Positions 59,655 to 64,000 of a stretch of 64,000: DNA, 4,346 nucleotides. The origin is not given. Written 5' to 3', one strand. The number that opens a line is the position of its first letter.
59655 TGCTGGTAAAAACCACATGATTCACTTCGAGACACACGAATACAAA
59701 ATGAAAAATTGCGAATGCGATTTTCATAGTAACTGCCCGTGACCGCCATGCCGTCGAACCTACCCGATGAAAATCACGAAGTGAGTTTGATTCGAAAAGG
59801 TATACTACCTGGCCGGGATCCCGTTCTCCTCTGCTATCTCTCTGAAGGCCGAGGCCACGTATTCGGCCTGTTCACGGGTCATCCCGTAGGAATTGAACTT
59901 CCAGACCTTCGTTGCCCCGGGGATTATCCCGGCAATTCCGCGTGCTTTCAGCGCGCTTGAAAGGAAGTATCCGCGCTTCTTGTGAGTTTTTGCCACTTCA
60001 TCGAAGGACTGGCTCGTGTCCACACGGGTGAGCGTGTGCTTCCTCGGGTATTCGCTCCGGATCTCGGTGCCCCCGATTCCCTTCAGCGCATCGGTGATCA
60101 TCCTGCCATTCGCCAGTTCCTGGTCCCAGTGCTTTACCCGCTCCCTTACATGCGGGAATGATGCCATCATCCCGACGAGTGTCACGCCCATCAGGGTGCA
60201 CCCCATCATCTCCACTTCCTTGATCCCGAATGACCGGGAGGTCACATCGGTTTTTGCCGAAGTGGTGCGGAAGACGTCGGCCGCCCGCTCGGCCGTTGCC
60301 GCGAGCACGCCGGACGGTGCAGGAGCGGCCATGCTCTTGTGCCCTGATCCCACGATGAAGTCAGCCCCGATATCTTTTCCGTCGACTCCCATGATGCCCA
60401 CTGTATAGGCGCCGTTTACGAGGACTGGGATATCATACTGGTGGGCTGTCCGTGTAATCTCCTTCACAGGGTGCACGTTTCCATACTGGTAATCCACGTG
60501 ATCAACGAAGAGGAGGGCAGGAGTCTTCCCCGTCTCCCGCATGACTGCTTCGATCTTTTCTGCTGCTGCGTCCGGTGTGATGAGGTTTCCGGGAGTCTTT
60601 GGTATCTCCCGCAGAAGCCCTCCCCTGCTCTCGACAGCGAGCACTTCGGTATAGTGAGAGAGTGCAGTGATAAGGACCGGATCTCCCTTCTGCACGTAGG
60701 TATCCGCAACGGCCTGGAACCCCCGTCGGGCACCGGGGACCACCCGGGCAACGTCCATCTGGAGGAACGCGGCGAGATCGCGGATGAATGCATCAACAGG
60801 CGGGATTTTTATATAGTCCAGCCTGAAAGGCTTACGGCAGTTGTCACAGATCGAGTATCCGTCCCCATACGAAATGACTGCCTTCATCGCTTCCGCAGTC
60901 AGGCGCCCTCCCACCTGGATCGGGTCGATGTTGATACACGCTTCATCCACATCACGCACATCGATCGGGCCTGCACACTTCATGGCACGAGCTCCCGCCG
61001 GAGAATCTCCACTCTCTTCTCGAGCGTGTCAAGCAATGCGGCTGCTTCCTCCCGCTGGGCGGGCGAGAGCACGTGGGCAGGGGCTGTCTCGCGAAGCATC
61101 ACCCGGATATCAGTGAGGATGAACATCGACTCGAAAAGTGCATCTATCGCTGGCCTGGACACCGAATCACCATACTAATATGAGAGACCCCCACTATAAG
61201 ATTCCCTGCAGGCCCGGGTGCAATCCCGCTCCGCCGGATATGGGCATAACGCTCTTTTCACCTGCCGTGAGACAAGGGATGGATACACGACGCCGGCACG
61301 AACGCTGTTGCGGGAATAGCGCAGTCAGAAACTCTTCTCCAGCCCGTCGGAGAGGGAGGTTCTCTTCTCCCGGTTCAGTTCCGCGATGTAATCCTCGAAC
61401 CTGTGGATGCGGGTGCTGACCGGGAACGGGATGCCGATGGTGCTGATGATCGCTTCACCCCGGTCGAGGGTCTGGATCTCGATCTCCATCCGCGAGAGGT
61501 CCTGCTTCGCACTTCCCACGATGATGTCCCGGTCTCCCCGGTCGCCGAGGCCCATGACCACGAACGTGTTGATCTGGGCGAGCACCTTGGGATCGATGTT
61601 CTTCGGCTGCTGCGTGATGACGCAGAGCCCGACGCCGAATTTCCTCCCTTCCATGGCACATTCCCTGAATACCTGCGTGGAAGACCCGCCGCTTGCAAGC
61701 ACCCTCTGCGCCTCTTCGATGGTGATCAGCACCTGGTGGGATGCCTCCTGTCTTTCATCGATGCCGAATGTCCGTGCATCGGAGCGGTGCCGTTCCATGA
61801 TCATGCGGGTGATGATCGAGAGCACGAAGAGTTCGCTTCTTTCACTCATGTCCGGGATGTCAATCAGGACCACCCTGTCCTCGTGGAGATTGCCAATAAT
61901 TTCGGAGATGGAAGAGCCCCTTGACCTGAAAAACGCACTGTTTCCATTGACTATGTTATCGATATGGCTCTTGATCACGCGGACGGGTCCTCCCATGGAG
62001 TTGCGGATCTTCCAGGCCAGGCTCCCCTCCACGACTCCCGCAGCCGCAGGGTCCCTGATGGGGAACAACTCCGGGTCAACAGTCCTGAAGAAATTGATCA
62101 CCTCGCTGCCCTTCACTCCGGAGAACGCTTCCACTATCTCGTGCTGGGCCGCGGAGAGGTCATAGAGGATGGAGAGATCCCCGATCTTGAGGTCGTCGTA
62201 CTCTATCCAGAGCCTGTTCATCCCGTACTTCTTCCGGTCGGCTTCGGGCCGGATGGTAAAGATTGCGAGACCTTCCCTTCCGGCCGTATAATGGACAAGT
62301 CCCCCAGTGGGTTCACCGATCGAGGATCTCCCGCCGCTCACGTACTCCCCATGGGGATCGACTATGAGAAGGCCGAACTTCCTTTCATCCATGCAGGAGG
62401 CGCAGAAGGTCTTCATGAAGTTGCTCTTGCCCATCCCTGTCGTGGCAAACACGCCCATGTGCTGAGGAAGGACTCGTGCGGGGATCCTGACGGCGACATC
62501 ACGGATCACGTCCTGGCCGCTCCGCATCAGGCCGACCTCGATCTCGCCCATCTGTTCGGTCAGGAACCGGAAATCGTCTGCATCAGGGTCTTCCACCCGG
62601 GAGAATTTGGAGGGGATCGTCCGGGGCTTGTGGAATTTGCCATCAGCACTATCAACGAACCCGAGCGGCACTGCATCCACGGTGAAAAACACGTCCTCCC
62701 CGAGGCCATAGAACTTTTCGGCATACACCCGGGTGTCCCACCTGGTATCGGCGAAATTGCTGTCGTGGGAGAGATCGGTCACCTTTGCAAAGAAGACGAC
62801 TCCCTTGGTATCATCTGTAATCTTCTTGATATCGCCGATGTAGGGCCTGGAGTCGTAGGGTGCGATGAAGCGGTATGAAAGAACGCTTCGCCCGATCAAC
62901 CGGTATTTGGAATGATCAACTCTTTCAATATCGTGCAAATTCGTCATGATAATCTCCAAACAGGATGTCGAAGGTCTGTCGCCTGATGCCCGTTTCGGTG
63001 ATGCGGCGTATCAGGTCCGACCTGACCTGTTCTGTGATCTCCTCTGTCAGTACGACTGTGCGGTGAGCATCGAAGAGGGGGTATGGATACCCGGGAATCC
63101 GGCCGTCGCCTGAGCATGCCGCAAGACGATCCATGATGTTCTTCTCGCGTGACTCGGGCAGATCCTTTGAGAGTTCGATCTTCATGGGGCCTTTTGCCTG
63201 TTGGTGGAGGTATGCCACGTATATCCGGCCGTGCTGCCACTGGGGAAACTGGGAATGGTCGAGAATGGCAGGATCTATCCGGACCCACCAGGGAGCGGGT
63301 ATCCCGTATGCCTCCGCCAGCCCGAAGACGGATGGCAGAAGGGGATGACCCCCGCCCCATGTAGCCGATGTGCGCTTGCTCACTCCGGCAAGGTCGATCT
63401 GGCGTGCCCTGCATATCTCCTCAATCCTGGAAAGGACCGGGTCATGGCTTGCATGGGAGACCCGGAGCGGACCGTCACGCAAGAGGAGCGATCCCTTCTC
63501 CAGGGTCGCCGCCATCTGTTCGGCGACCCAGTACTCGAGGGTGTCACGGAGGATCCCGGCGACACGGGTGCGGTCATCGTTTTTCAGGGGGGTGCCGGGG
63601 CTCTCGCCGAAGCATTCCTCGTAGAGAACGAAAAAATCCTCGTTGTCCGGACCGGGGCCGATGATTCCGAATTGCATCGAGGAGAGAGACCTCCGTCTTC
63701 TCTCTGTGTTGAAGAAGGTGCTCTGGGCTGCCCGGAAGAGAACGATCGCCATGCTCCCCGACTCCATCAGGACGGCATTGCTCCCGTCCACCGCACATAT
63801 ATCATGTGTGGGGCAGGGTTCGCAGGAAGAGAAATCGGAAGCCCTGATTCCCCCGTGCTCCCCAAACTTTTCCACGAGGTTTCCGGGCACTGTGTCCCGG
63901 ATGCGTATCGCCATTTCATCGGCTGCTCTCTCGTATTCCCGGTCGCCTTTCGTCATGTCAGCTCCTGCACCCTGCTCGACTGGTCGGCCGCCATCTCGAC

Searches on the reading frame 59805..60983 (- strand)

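Call 107: search_protein_families(library=pfam, proteins=[window:59805-60983:-], max_evalue=0.001)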
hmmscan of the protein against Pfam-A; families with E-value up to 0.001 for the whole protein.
window:59805-60983:- (392 aa): 3 families
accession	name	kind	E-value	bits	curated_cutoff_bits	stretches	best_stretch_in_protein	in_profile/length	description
PF00266.25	Aminotran_5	-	1.4e-18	67.4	21.5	1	83-320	68-313/371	Aminotransferase class-V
PF05889.19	SepSecS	-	1.1e-16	61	21.1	1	141-354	141-343/389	O-phosphoseryl-tRNA(Sec) selenium transferase, SepSecS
PF00155.27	Aminotran_1_2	-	0.00028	20.6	19.7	1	57-229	38-233/361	Aminotransferase class I and II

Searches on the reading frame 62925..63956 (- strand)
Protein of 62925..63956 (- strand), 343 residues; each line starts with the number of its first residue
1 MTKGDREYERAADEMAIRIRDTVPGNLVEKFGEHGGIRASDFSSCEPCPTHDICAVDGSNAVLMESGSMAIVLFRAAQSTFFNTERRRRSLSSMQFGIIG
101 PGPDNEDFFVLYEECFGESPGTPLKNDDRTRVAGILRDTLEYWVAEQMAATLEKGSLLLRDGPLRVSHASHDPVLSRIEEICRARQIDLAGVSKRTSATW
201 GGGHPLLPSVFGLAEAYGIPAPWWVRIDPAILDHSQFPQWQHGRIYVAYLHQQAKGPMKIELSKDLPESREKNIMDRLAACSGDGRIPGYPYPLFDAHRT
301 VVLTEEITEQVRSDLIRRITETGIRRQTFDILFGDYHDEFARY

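Call 107: search_protein_families(library=pfam, proteins=[window:62925-63956:-], max_evalue=0.001)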
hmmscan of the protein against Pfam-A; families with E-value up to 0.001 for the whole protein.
window:62925-63956:- (343 aa): 1 family
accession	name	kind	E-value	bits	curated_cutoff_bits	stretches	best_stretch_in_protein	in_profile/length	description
PF09376.16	NurA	-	1.6e-11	44.6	21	1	51-197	1-140/254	NurA domain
